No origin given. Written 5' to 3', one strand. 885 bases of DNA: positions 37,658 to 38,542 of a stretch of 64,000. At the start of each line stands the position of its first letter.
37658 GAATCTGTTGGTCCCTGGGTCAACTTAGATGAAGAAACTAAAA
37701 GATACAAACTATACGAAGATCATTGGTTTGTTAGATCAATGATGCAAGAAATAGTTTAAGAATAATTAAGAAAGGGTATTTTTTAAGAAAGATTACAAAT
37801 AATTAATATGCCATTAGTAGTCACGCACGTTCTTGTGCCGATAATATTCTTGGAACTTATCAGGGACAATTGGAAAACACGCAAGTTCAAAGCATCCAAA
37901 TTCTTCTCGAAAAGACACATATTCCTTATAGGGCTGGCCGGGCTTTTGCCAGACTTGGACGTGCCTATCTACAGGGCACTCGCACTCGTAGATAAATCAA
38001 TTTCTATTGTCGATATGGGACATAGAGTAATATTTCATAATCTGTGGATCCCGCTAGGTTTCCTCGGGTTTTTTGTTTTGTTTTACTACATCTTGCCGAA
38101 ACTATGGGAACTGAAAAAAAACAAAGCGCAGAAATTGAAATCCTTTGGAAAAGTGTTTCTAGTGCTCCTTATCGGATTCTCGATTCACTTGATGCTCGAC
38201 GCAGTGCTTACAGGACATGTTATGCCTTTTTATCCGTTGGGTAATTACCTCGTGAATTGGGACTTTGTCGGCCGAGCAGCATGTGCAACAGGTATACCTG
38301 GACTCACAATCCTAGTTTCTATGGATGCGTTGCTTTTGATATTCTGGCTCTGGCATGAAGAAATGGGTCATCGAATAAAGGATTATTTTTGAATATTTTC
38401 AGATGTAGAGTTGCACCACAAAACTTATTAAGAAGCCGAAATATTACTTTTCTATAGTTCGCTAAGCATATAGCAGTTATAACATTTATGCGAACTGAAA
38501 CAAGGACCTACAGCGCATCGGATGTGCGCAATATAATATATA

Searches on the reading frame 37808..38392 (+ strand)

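Call 41: search_protein_families(library=pfam, proteins=[window:37808-38392:+], max_evalue=0.001)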
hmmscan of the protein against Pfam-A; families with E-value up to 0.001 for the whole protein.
window:37808-38392:+ (194 aa): 1 family
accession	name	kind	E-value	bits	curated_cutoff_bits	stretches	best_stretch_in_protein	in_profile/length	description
PF04307.19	YdjM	-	7.2e-12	45.6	29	1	4-158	4-135/176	YdjM inner membrane protein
